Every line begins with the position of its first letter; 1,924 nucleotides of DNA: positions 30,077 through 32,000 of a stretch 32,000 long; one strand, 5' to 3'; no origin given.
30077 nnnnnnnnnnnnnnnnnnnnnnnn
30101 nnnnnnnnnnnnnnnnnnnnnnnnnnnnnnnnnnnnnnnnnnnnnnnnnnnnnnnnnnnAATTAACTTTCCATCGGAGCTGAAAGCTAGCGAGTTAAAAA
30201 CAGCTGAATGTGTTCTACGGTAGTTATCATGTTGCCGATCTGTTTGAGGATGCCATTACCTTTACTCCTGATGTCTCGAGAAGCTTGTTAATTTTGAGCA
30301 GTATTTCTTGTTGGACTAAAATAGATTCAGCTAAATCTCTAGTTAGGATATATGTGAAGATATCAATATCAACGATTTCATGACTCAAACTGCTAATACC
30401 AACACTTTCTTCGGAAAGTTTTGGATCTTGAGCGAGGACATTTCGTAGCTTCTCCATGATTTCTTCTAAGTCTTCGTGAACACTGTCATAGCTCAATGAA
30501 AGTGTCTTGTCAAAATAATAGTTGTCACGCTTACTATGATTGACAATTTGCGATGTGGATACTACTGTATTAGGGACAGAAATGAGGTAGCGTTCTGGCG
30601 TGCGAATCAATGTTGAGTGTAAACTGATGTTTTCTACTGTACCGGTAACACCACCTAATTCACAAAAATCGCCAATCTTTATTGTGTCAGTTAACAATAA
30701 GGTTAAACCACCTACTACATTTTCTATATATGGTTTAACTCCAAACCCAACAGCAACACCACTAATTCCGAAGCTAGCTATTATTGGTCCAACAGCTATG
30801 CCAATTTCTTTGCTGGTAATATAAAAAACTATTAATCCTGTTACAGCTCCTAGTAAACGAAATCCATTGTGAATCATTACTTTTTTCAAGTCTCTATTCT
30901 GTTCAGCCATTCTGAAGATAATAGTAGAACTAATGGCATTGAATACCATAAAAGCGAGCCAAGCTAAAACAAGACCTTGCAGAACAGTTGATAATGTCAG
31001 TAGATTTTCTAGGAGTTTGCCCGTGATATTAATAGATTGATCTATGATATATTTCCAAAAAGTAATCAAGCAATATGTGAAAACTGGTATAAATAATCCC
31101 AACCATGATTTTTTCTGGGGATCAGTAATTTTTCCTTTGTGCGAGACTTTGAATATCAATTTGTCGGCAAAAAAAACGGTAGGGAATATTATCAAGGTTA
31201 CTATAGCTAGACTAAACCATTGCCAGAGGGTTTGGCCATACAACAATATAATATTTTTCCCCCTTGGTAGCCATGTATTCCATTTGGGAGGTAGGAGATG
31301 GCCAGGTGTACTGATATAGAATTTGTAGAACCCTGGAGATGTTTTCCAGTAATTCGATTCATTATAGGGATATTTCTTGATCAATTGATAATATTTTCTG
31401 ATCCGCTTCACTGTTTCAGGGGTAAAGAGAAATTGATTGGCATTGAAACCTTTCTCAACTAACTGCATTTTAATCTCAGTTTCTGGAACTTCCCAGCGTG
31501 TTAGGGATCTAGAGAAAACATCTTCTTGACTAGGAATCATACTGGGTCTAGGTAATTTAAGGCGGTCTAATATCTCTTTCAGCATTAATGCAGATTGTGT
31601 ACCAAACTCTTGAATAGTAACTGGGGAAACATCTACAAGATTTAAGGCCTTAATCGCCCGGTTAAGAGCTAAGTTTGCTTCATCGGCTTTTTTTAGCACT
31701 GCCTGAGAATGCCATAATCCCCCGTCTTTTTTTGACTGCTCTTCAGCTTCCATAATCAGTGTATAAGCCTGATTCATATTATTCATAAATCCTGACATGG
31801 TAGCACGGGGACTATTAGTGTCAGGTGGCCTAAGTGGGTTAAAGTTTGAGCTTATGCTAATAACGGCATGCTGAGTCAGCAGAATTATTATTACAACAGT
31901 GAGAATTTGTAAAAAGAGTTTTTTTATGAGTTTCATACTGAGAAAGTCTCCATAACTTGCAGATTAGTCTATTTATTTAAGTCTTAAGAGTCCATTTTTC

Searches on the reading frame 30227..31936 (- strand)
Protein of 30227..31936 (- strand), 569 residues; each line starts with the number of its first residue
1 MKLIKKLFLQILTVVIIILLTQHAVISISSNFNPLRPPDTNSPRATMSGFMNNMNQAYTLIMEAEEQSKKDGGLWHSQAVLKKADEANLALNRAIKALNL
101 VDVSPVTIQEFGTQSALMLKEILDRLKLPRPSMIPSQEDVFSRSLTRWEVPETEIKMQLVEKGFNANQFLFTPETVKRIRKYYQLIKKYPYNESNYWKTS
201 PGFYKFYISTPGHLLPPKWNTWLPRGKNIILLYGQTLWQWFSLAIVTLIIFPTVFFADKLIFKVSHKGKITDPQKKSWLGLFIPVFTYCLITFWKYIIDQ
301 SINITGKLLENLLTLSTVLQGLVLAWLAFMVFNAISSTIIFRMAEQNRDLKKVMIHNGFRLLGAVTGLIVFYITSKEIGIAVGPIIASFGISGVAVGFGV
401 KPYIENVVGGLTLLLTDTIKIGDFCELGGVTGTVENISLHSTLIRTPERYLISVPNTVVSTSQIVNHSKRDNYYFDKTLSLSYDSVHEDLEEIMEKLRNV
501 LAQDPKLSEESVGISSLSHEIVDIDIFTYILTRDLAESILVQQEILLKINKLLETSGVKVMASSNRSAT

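Call 4: search_protein_families(library=pfam, proteins=[window:30227-31936:-])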
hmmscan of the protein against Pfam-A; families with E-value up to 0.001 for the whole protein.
window:30227-31936:- (569 aa): 2 families
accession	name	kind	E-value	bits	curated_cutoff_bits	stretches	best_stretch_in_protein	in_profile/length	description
PF00924.24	MS_channel_2nd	-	2.8e-18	66.2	20.2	1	403-469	2-68/68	Mechanosensitive ion channel, beta-domain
PF21088.3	MS_channel_1st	-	0.00024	21.5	23.1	1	366-401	7-42/42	Mechanosensitive ion channel, transmembrane helices 2/3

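Call 5: search_protein_families(library=ncbifam, proteins=[window:30227-31936:-])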
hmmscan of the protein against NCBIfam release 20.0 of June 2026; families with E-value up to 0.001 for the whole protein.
window:30227-31936:- (569 aa): 6 families
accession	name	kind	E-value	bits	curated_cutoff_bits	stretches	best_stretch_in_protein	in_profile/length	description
NF047602.1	MscsSHelicob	equivalog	2.4e-20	73.1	400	1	356-559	46-248/260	small-conductance mechanosensitive channel MscS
NF007662.0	PRK10334.1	subfamily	1.1e-16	60.9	321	1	365-558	74-266/286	small-conductance mechanosensitive channel MscS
NF047601.1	MscSThanab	equivalog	4.8e-13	49.2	500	1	349-502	55-206/280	small-conductance mechanosensitive channel MscS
NF008542.0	PRK11465.1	equivalog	9.5e-12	44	596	1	288-461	446-616/741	mechanosensitive channel protein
NF008438.0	PRK11281.1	equivalog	1.6e-10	39.4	991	1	394-558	914-1077/1113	mechanosensitive channel MscK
NF008180.0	PRK10929.1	equivalog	2.3e-09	35.7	809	1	392-472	909-989/1109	miniconductance mechanosensitive channel MscM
